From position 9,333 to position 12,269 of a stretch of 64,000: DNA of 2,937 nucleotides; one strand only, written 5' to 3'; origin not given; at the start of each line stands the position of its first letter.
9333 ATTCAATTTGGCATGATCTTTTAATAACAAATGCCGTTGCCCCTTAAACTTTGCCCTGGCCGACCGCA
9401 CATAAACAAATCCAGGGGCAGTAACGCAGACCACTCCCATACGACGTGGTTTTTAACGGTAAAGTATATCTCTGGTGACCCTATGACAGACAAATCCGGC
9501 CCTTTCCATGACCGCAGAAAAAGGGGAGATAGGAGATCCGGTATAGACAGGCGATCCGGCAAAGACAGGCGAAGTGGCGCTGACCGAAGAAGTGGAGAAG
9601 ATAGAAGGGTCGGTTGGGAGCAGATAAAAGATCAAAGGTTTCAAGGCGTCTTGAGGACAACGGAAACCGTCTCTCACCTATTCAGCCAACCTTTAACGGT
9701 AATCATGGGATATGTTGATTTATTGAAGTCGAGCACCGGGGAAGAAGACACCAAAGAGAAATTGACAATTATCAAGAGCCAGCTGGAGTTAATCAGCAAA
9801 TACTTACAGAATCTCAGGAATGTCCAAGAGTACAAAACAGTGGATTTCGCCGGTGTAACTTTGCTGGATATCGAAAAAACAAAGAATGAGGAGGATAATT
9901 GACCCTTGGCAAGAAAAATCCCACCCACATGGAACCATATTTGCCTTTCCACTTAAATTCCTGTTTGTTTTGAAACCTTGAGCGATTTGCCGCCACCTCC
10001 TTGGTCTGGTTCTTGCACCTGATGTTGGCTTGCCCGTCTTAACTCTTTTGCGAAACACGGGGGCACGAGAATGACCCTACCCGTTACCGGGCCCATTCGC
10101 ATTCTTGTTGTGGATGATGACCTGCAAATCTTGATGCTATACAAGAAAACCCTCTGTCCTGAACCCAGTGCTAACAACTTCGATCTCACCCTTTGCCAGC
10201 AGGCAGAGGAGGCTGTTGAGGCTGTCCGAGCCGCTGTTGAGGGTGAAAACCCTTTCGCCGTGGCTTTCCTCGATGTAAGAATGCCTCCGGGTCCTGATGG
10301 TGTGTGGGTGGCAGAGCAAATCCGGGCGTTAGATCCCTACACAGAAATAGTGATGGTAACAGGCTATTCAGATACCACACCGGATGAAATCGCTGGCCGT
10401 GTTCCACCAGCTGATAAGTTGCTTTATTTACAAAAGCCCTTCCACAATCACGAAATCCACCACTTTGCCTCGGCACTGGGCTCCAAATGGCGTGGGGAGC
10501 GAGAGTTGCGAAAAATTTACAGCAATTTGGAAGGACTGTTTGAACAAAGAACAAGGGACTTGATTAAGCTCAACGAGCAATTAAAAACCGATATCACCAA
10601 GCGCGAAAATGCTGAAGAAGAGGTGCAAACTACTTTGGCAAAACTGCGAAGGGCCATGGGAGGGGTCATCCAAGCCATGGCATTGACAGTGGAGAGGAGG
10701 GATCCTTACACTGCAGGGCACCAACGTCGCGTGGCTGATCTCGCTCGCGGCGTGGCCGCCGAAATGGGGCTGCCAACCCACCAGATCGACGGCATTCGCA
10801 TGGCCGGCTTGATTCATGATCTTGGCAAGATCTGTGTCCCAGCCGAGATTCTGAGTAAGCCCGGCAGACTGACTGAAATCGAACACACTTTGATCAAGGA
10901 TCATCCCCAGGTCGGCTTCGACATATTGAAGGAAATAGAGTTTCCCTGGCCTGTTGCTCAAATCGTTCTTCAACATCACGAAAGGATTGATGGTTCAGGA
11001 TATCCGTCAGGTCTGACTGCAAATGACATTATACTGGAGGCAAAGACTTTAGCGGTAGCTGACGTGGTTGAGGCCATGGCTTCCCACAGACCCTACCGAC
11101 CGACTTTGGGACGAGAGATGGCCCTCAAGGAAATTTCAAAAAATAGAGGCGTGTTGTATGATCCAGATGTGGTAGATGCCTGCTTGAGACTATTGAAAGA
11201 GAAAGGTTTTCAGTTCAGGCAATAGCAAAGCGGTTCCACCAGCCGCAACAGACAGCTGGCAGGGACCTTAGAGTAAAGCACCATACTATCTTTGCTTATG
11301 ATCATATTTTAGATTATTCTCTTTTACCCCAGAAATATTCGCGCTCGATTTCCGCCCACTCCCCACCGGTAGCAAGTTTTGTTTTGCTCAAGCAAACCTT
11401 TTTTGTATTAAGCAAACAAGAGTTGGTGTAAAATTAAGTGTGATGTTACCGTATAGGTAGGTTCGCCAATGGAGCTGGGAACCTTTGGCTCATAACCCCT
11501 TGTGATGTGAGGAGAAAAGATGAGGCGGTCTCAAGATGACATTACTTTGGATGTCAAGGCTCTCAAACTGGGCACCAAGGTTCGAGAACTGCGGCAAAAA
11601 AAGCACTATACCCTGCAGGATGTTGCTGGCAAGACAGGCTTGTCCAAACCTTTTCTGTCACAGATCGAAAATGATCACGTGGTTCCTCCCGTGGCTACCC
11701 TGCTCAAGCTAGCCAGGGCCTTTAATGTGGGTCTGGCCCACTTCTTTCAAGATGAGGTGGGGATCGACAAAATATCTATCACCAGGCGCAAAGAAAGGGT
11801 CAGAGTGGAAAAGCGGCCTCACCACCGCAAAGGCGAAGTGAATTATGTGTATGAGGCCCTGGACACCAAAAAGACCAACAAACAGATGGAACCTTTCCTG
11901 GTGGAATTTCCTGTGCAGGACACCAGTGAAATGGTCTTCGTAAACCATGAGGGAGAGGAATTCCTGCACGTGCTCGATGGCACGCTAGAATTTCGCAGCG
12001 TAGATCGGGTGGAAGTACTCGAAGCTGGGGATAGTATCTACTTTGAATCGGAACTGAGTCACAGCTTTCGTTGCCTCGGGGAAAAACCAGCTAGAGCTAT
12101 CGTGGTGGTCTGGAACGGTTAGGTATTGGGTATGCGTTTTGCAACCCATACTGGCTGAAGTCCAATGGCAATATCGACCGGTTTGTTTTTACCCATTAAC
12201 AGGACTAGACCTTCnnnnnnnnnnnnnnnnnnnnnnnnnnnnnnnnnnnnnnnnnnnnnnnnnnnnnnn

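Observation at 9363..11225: Repeat-bearing mini HisKA-like protein paired with a REC-HD-GYP regulator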

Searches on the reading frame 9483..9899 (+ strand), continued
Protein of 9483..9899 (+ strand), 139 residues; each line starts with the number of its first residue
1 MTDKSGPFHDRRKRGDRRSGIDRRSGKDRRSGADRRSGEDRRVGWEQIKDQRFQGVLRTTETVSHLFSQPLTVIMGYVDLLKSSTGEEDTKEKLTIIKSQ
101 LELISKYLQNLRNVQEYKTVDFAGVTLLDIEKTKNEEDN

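Call 101: predict_structure(alignment_id=A4)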
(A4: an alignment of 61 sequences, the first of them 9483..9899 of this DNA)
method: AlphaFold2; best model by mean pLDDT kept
length: 139 residues; sequences in the alignment: 61
mean_pLDDT: 69.8   pTM: 0.46
mean pLDDT of the five models: 69.8, 68.1, 67.8, 67.2, 66.7
residues with pLDDT >= 90: 37; 70-90: 31; 50-70: 30; < 50: 41
segments of 3 or more residues with pLDDT < 50: 1-24, 26-31, 33-36, 133-139
pLDDT, mean of each block of 10 residues (from residue 1): 43 47 47 50 63 81 89 94 91 94 91 73 68 43
secondary structure, 60 per line:
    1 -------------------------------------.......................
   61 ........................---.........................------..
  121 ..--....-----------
elements in order: H38-84 H88-112 E119-122 E125-128

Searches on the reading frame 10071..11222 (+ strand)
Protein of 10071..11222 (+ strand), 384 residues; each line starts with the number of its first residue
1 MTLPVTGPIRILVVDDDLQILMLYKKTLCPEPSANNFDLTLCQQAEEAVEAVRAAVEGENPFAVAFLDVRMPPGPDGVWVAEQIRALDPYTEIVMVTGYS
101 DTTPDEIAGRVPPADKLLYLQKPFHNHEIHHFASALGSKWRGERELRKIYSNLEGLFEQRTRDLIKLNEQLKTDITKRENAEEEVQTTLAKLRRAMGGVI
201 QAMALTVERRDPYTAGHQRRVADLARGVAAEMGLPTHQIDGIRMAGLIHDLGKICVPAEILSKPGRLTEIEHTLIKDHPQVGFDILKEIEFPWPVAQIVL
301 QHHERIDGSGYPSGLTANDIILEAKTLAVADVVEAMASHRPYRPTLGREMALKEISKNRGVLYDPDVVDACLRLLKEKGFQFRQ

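Call 4: search_protein_families(library=pfam, proteins=[window:10071-11222:+], max_evalue=1)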
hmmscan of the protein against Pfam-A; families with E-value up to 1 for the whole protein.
window:10071-11222:+ (384 aa): 5 families
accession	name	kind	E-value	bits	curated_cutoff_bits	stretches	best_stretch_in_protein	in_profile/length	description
PF13487.12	HD_5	-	2e-37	129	27.2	1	206-367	6-170/170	HD domain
PF01966.28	HD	-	6.5e-20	72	22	1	215-336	2-116/116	HD domain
PF00072.30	Response_reg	-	3e-11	43.9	30.2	1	11-131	1-108/111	Response regulator receiver domain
PF08668.18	HDOD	-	9.3e-06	25.7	22.9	1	216-304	97-195/196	HDOD domain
PF22794.1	jr-ZPR1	-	0.048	14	27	1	149-208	32-86/125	ZPR1 jelly-roll domain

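Call 5: search_protein_families(library=ncbifam, proteins=[window:10071-11222:+], max_evalue=1)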
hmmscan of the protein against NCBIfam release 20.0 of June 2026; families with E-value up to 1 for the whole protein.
window:10071-11222:+ (384 aa): 33 families (the best 25 are shown)
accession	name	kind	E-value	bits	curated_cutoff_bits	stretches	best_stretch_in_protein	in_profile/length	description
NF053512.1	nitric_RR_NosR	exception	1e-52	179.6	400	1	11-378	1-357/422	response regulator c-di-GMP phosphodiesterase, NosR family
NF051850.1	RespRegRprY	equivalog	4.5e-09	36.1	370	1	9-179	5-161/234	response regulator transcription factor RprY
NF040689.1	MtrAB_MtrA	equivalog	5e-09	35.8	300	1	11-129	1-105/219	MtrAB system response regulator MtrA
TIGR00277.1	HDIG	domain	5.5e-08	32.6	27.6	1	215-304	6-83/84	HDIG domain-containing metalloprotein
NF007005.1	PRK09468.1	equivalog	8.6e-08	31.9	331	1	10-131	5-113/237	osmolarity response regulator transcription factor OmpR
NF046022.1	RespRegCpdRBruc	equivalog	9.3e-07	28.9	180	1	9-128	2-108/120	cell cycle two-component system response regulator CpdR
TIGR02621.3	cas3_GSU0051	exception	2.5e-06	26.6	400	1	159-253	619-710/854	type I-G CRISPR-associated helicase/endonuclease Cas3g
NF010076.0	PRK13557.1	subfamily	3.3e-06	25.8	631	1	8-105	415-504/540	histidine kinase famiy protein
NF041367.1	CheY_Halo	equivalog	8e-06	26.2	200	1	38-129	21-106/114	chemotaxis protein CheY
NF052313.1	T9SS_RR_PorX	equivalog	1.5e-05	24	300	1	10-98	2-80/513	T9SS response regulator signal transducer PorX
NF033791.1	ActR_PrrA_rreg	equivalog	1.6e-05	25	250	1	11-131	4-111/173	ActR/PrrA/RegA family redox response regulator transcription factor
NF001965.0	PRK00742.1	subfamily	3.6e-05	23.1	293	1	8-99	3-85/357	chemotaxis-specific protein-glutamate methyltransferase CheB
TIGR01818.1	ntrC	equivalog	5e-05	22.3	558.6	1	11-128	1-105/463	nitrogen regulation protein NR(I)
TIGR02915.1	PEP_resp_reg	equivalog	7.2e-05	21.8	502.6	1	11-130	1-110/445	PEP-CTERM-box response regulator transcription factor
NF047793.1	ResRegPgtA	equivalog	8.5e-05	21.5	650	1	9-102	6-89/414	two-component system response regulator PgtA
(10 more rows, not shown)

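Call 65: search_solved_structures(query=window:10071-11222:+, max_evalue=1e-10)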
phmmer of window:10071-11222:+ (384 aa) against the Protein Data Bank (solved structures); distinct sequences matched with E-value up to 1e-10: 5.
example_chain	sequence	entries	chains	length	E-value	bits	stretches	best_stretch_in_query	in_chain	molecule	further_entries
5z7c_A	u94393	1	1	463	1.8e-31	112.8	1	195-371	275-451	3'3'-cGAMP-specific phosphodiesterase 3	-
9rbz_A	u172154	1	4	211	4.5e-31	111.5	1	191-377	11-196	HD domain/sensory box protein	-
9rc0_A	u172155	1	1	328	1.3e-30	110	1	191-377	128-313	HD domain/sensory box protein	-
4mcw_A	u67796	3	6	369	1.7e-29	106.3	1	188-375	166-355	Metal dependent phosphohydrolase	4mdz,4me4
4r8z_A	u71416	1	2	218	6.7e-21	78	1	192-372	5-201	Cyclic di-GMP phosphodiesterase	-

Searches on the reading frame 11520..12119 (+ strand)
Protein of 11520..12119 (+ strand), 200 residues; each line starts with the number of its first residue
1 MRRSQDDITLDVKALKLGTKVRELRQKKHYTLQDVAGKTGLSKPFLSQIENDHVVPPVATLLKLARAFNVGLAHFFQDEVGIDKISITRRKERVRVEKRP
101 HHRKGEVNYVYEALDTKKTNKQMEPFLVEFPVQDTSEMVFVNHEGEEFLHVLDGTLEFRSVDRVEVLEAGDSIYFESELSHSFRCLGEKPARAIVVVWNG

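Call 4: search_protein_families(library=pfam, proteins=[window:11520-12119:+], max_evalue=1)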
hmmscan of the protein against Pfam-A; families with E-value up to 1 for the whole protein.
window:11520-12119:+ (200 aa): 7 families
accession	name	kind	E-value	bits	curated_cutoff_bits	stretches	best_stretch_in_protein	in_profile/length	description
PF07883.17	Cupin_2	-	6.1e-15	55.1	27.2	1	127-197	2-70/70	Cupin domain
PF01381.28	HTH_3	-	3e-13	50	23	1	21-73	1-53/55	Helix-turn-helix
PF12844.13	HTH_19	-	1.9e-09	37.8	30.2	1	18-70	1-53/64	Helix-turn-helix domain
PF13560.12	HTH_31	-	2.2e-09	37.9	27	1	17-71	2-57/64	Helix-turn-helix domain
PF13443.12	HTH_26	-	1.9e-06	28.5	22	1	20-73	1-55/63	Cro/C1-type HTH DNA-binding domain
PF13413.12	HTH_25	-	4.6e-05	23.6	24.6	1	22-53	3-34/62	Helix-turn-helix domain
PF13744.12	HTH_37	-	0.035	14.4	27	1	16-54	18-56/80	Helix-turn-helix domain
